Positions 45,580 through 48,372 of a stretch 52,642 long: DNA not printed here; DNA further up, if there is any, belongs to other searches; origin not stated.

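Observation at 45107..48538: MazG-like NTPase / PD-(D/E)xK-SF2 helicase / small-molecule-type SAM methyltransferase operon: candidate undescribed defence system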

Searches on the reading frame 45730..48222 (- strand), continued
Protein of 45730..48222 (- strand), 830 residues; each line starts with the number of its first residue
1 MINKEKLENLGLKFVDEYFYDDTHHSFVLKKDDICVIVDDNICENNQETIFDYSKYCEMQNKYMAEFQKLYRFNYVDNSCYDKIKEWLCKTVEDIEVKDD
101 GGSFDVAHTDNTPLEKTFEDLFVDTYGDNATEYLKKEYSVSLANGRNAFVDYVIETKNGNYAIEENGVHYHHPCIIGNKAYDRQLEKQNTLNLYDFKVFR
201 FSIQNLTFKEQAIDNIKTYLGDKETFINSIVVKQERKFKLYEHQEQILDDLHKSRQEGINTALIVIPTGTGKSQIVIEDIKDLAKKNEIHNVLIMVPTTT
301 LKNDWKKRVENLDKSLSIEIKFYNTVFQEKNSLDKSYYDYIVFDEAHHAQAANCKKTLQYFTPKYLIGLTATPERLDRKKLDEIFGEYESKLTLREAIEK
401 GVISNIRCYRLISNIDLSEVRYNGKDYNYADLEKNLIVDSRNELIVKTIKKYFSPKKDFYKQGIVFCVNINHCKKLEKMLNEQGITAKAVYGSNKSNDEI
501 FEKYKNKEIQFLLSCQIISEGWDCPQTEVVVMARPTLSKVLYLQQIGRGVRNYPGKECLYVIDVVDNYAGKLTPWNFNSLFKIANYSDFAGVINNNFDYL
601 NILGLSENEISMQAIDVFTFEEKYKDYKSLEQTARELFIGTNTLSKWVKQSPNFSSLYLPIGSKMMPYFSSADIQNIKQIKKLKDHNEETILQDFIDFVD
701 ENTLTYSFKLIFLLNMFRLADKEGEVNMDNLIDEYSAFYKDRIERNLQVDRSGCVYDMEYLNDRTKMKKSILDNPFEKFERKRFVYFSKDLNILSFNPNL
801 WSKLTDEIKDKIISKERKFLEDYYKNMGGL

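Call 41: find_encoding_contigs(protein=P0314, flank=6000, max_places=2)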
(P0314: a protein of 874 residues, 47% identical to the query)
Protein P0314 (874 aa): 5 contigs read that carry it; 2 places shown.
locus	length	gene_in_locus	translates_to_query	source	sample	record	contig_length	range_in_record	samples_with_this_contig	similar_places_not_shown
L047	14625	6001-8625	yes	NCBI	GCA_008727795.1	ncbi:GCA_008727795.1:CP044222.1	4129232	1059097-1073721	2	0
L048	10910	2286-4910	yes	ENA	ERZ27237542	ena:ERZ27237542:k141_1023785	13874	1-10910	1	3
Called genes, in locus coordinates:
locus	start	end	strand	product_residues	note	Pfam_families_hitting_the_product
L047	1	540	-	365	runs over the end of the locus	-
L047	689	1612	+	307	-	PF26109:WHD_BrxR, PF13280:WYL, PF26107:BrxR_CTD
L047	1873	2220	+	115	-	-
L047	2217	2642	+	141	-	-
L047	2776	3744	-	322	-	PF08281:Sigma70_r4_2 (faint), PF13384:HTH_23 (weak), PF13936:HTH_38, PF00665:rve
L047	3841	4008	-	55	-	-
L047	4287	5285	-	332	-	PF08378:NERD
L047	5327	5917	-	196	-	PF03848:TehB (weak), PF13489:Methyltransf_23, PF08241:Methyltransf_11, PF08242:Methyltransf_12, PF13649:Methyltransf_25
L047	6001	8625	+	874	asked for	PF00270:DEAD, PF04851:ResIII, PF00271:Helicase_C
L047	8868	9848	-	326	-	PF05598:DUF772, PF01609:DDE_Tnp_1, PF13612:DDE_Tnp_1_3 (weak)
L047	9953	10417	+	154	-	PF01863:YgjP-like, PF08325:WLM (weak)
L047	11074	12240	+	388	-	PF00149:Metallophos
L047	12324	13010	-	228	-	-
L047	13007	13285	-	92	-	-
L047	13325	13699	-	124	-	-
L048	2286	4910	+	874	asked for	PF00270:DEAD, PF04851:ResIII, PF00271:Helicase_C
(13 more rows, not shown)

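Call 42: find_encoding_contigs(protein=P0293, flank=6000, max_places=2)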
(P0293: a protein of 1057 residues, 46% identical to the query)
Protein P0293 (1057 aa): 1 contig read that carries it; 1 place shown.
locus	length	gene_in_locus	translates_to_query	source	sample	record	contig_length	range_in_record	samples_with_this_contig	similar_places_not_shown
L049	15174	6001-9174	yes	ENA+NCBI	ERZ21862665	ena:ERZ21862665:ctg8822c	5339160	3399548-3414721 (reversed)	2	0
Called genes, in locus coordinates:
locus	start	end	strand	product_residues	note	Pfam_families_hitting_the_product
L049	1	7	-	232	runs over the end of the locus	PF00753:Lactamase_B (faint), PF16123:HAGH_C (weak)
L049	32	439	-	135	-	-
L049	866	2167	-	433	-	PF06808:DctM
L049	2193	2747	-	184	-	PF04290:DctQ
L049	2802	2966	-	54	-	-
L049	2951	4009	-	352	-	PF03480:DctP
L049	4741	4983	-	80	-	-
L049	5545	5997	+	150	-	PF08241:Methyltransf_11 (weak), PF08242:Methyltransf_12 (weak), PF13489:Methyltransf_23, PF13649:Methyltransf_25 (weak)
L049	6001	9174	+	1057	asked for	PF00270:DEAD, PF04851:ResIII, PF00271:Helicase_C, PF00717:Peptidase_S24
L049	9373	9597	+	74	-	PF04014:MazE_antitoxin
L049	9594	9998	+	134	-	PF01850:PIN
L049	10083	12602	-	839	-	PF18998:Flg_new_2 (faint), PF00801:PKD (weak), PF18911:PKD_4, PF13229:Beta_helix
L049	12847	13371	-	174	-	PF00254:FKBP_C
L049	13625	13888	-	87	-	PF20660:DUF6812 (weak)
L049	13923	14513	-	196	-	PF13424:TPR_12 (faint), PF13431:TPR_17 (faint), PF00515:TPR_1 (faint), PF07719:TPR_2 (faint), PF13181:TPR_8 (faint), PF13428:TPR_14 (faint), PF14559:TPR_19 (weak)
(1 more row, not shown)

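Call 47: find_related_loci(query=A3, collection=viral_contigs, flank=5000)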
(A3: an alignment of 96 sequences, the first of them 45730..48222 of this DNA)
Query A3 (830 aa) in viral_contigs; peptide patterns used: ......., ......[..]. (x = any residue, [..] = any of these).
600 stretches matched a pattern (row limit reached: there are more); 575 encode a relative of the query (tblastn E <= 1e-3); the best 80 are kept; 80 distinct loci.
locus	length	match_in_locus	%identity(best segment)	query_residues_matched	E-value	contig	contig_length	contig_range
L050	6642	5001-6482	43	337-827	9e-136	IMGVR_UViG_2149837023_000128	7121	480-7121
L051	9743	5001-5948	31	259-555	3e-33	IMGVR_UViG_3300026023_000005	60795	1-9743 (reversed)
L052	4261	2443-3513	26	237-569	5e-31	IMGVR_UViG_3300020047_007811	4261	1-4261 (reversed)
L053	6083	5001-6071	26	237-569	3e-30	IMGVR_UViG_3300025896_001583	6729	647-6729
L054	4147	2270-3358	26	237-573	2e-30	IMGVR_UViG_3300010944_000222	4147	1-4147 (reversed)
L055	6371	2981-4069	26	237-573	3e-30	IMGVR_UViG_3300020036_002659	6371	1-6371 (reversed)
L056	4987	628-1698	25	237-569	4e-30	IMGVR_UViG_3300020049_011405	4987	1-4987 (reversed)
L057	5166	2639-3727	26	237-573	5e-29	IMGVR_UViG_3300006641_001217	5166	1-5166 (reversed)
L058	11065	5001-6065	27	236-567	9e-30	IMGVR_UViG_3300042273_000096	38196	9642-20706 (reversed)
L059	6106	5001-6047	27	237-563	4e-28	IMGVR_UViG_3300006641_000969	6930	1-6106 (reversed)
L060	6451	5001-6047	26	237-563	7e-28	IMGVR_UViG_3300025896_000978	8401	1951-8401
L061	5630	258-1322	26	237-567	1e-27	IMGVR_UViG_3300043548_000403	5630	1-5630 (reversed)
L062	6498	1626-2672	25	237-563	2e-26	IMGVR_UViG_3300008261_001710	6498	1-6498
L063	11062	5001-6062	27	239-569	3e-26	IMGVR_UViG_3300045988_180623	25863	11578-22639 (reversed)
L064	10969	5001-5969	25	238-555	8e-26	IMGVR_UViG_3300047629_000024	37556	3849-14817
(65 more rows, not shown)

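Call 48: predict_structure(alignment_id=A3)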
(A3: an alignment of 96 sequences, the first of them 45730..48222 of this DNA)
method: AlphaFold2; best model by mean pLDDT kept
length: 830 residues; sequences in the alignment: 96
mean_pLDDT: 81.2   pTM: 0.62
mean pLDDT of the five models: 81.2, 81.1, 77.2, 76.4, 74.2
residues with pLDDT >= 90: 263; 70-90: 414; 50-70: 116; < 50: 37
segments of 3 or more residues with pLDDT < 50: 107-109, 376-378, 598-622
pLDDT, mean of each block of 10 residues (from residue 1): 87 93 91 95 73 89 92 94 93 72 50 75 78 81 76 87 86 91 93 92 81 86 80 70 76 85 76 86 90 90 89 86 89 89 80 83 89 55 68 57 73 73 68 76 86 75 89 92 91 83 89 72 76 79 78 79 75 68 54 54 42 41 67 80 86 82 75 88 80 90 83 96 90 96 94 92 93 89 81 88 92 94 91
secondary structure, 60 per line:
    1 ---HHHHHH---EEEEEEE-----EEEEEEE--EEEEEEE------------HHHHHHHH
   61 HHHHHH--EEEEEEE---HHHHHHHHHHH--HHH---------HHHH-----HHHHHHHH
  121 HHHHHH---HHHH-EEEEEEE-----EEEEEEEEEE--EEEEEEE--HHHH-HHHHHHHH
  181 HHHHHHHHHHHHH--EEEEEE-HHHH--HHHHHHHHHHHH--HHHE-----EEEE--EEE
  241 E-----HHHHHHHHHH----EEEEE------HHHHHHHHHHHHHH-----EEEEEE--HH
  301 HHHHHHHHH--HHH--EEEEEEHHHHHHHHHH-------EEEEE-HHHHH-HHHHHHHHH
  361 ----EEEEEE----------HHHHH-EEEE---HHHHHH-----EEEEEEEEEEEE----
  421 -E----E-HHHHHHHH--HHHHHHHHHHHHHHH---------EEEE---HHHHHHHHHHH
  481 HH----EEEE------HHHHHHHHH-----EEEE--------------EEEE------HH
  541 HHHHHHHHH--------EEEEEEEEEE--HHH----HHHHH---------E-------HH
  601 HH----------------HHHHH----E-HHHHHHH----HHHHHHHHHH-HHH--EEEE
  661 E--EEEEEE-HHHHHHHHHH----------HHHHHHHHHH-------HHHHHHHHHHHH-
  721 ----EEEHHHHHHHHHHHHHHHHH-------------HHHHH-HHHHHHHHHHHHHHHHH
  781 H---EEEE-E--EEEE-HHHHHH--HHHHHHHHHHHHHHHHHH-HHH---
elements in order (helices of 4 or more, strands of 3 or more residues): H4-9 E13-19 E25-31 E34-40 H53-66 E69-75 H79-89 H104-107 H113-126 H130-133 E135-141 E147-156 E159-165 H168-171 H173-193 E196-201 H203-206 H209-220 E232-235 E238-241 H247-256 E261-265 H272-285 E291-296 H299-309 E317-322 H323-332 E340-344 H346-350 H352-360 E365-370 H381-385 E387-390 H394-399 E405-416 H429-436 H439-453 E463-466 H470-482 E487-490 H497-505 E511-514 E529-532 H539-549 E558-567 H577-581 H599-602 H619-623 H630-636 H641-650 E657-661 E664-669 H671-680 H691-700 H708-719 E725-727 H728-744 H758-762 H764-781 E785-788 E793-796 H798-803 H806-823

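Call 50: fold_search(model_id=the predicted structure, library=pdb)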
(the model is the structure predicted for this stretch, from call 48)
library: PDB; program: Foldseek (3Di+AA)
matches with E <= 10: 1455; with E <= 0.001: 616
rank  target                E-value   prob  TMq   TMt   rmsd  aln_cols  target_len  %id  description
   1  7clg_B                1.9e-14  1.00  0.18  0.18  23.4       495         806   21  Crystal structure of the ATP-dependent restriction endonuclease SauUSI (released 2021-01-20)
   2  8h5y_A                3.2e-14  1.00  0.19  0.28  15.8       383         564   21  Crystal structure of RadD- ADP complex (released 2023-10-18)
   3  8h5z_A                6.1e-14  1.00  0.19  0.28  15.9       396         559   20  Crystal structure of RadD/ATP analogue complex (released 2023-10-18)
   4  6jde_A                8.4e-14  1.00  0.18  0.25  16.2       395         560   20  crystal structure of a DNA repair protein (released 2019-06-26)
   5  5tnu_A                9.9e-14  1.00  0.15  0.27  20.6       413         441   18  S. tokodaii XPB II crystal structure at 3.0 Angstrom resolution (released 2017-11-01)
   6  8h5z_B                1.1e-13  1.00  0.19  0.28  15.8       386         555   20  Crystal structure of RadD/ATP analogue complex (released 2023-10-18)
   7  8h5y_B                1.1e-13  1.00  0.18  0.25  16.0       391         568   21  Crystal structure of RadD- ADP complex (released 2023-10-18)
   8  7r7j_A                1.2e-13  1.00  0.18  0.25  15.7       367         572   21  Crystal structure of RadD with ADP (released 2022-04-13)
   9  7r7j_B                3.5e-13  1.00  0.18  0.25  15.6       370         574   21  Crystal structure of RadD with ADP (released 2022-04-13)
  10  6p4o_C                3.7e-13  1.00  0.17  0.29  16.7       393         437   18  Complex of XPB helicase with Bax1 endonuclease from Sulfurisphaera tokodaii at 3.15 Angstroms resolution (released 2020-06-03)
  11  7clg_A                3.7e-13  1.00  0.19  0.19  21.6       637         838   19  Crystal structure of the ATP-dependent restriction endonuclease SauUSI (released 2021-01-20)
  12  6p4w_A                5.1e-13  1.00  0.20  0.34  17.9       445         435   17  XPB helicase in a complex with truncated Bax1 from Sulfurisphaera tokodaii at 2.96 Angstrom resolution (released 2020-06-03)
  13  6p4o_E                6.6e-13  1.00  0.19  0.33  19.0       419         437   18  Complex of XPB helicase with Bax1 endonuclease from Sulfurisphaera tokodaii at 3.15 Angstroms resolution (released 2020-06-03)
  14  6jde_B                7.8e-13  1.00  0.20  0.28  15.8       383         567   20  crystal structure of a DNA repair protein (released 2019-06-26)
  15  4xqk_B                1.5e-12  1.00  0.17  0.11  29.9       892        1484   14  ATP-dependent Type ISP restriction-modification enzyme LlaBIII bound to DNA (released 2015-09-16)
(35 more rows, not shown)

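Call 55: search_dna_similar(query=window:45730-48222:-, collection=plasmids, mode=protein, max_evalue=1e-20, max_rows=25)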
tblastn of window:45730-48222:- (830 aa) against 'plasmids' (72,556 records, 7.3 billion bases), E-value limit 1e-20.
Records with a match: 78; places in all: 80; records where one place covers at least 80% of the query: 0.
Best place of each record, by identity: <60% 78.
By first word of the organism name: Nostoc 13; Pseudoalteromonas 5; Alicyclobacillus 4; Picosynechococcus 4; Lactobacillus 3; Arcobacter 3; Spiroplasma 2; Lactiplantibacillus 2; Lentilactobacillus 2; Trichormus 2; and 35 more.
By predicted mobility (MOB-suite, as given by PLSDB): non-mobilizable 57; conjugative 11; mobilizable 10.
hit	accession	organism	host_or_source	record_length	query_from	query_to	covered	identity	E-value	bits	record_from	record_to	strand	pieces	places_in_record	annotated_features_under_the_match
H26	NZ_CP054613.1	Paenibacillus cellulosilyticus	cell culture,soil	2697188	238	737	60%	26.1%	4e-32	142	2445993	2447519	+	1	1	none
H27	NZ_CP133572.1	Pseudoalteromonas sp. HL-AS2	sediment core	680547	243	655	50%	28.8%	3e-29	134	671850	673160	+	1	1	DUF3427 domain-containing protein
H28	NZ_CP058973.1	Pseudoalteromonas sp. JSTW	cell culture,marine sediment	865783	243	655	50%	28.4%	8e-29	132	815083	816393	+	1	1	DEAD/DEAH box helicase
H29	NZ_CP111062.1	Chondrinema litorale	Seaweed,red alga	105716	227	588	44%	30.3%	3e-31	140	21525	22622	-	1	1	DEAD/DEAH box helicase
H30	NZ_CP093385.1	Vagococcus sp. CY52-2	flies,whole organism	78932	238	592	43%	30.1%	2e-24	118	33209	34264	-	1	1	DEAD/DEAH box helicase | AAA family ATPase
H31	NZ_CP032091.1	Pseudoalteromonas donghaensis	cell culture,seawater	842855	243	602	43%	29.7%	1e-28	132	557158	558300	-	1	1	DEAD/DEAH box helicase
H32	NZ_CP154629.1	Acetoanaerobium noterae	cell culture,Sludge of a digestion ...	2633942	241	565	39%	32.0%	6e-34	149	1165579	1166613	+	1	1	none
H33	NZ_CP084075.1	Fusobacterium vincentii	-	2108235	244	568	39%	31.4%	2e-30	137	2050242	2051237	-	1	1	none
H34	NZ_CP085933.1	Segatella copri DSM 18205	-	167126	237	582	42%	29.3%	9e-34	148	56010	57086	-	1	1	DEAD/DEAH box helicase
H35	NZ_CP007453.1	Peptoclostridium acidaminophilum DSM 3953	black mud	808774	241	565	39%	31.0%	2e-35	153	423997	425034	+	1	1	DEAD/DEAH box helicase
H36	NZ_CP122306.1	Enterococcus hirae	pure culture,piglets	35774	238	592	43%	27.7%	2e-22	111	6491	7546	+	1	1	DEAD/DEAH box helicase | AAA family ATPase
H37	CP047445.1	Spiroplasma citri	Neoaliturus tenellus,cell culture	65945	236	571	40%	29.2%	1e-31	141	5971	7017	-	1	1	DEAD/DEAH box helicase family protein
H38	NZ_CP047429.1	Spiroplasma citri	Neoaliturus tenellus,cell culture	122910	236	571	40%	29.2%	1e-31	141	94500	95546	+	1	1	DEAD/DEAH box helicase family protein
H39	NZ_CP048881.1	Spartinivicinus ruber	-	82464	238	648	50%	23.8%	7e-21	106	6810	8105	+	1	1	DEAD/DEAH box helicase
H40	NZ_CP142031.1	Pseudoalteromonas sp. CuT4-3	whole organism,deep-sea sediment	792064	263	567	37%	32.0%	7e-30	135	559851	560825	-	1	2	DEAD/DEAH box helicase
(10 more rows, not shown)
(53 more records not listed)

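Call 60: search_protein_families(library=pfam, max_evalue=0.001, proteins=[P0316, P0293, P0308, P0329])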
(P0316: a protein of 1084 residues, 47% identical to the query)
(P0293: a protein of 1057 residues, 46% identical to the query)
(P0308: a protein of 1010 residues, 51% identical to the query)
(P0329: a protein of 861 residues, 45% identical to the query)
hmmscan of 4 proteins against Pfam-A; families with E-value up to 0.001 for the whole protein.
P0316 (1084 aa): 11 families
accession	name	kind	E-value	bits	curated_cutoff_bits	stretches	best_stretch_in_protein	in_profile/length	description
PF04851.21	ResIII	-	3.3e-26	92.6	22.5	1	458-602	3-163/164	Type III restriction enzyme, res subunit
PF13649.12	Methyltransf_25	-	9.4e-15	55.5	27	1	43-135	2-97/97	Methyltransferase domain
PF08241.18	Methyltransf_11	-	1.6e-14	54.7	21.2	1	43-139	1-95/95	Methyltransferase domain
PF08242.18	Methyltransf_12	-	3.2e-14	53.9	30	1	43-137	1-98/98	Methyltransferase domain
PF13489.12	Methyltransf_23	-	2.7e-11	43.9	27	1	28-181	12-163/164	Methyltransferase domain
PF00270.35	DEAD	-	6.6e-11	42.7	26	1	462-600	3-159/167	DEAD/DEAH box helicase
PF00271.37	Helicase_C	-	2.6e-09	37.7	23.5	1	679-779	8-108/110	Helicase conserved C-terminal domain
PF13847.12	Methyltransf_31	-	1.5e-05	25.1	27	1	40-140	5-110/145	Methyltransferase domain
PF03848.20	TehB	-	3.8e-05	23.6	20.4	1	39-139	31-132/193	Tellurite resistance protein TehB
PF02353.26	CMAS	-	6.4e-05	22.8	27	1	36-176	60-202/273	Mycolic acid cyclopropane synthetase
PF18766.7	SWI2_SNF2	-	7.6e-05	22.9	26.7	1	488-635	27-189/221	SWI2/SNF2 ATPase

P0293 (1057 aa): 4 families
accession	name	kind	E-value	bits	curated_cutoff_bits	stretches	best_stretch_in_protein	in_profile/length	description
PF04851.21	ResIII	-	3.9e-23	82.6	22.5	1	253-402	2-161/164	Type III restriction enzyme, res subunit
PF00717.28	Peptidase_S24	-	2.4e-18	66.4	23.3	1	918-1047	1-116/116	Peptidase S24-like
PF00270.35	DEAD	-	3.3e-10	40.4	26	1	273-402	14-159/167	DEAD/DEAH box helicase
PF00271.37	Helicase_C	-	1.9e-08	35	23.5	1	478-581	5-108/110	Helicase conserved C-terminal domain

P0308 (1010 aa): 6 families
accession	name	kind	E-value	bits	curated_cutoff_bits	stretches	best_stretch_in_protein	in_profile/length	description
PF12694.12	cpYpsA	-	3.4e-48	163.5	26.2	1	847-994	1-145/145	Circularly permutated YpsA SLOG family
PF04851.21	ResIII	-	1.1e-28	100.6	22.5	1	199-349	2-163/164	Type III restriction enzyme, res subunit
PF00270.35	DEAD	-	9.9e-13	48.6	26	1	218-349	13-161/167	DEAD/DEAH box helicase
PF00271.37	Helicase_C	-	4.5e-08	33.8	23.5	1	431-526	11-108/110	Helicase conserved C-terminal domain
PF18766.7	SWI2_SNF2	-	3.6e-05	23.9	26.7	1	229-388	27-195/221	SWI2/SNF2 ATPase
PF18741.7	MTES_1575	-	0.00035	21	38.2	1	108-164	24-79/96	REase_MTES_1575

P0329 (861 aa): 6 families
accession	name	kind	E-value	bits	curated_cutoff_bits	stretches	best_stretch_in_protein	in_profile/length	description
PF04851.21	ResIII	-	2.7e-28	99.4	22.5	1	237-385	2-163/164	Type III restriction enzyme, res subunit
PF00270.35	DEAD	-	1.1e-12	48.4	26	1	243-383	4-159/167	DEAD/DEAH box helicase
PF00271.37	Helicase_C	-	1.4e-08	35.4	23.5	1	460-562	6-108/110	Helicase conserved C-terminal domain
PF13086.12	AAA_11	-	1.2e-05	25.7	27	0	303-365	169-230/257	AAA domain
PF00176.29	SNF2-rel_dom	-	0.00027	20.6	24.9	1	315-359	92-136/290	SNF2-related domain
PF18766.7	SWI2_SNF2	-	0.0007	19.7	26.7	0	341-421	111-192/221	SWI2/SNF2 ATPase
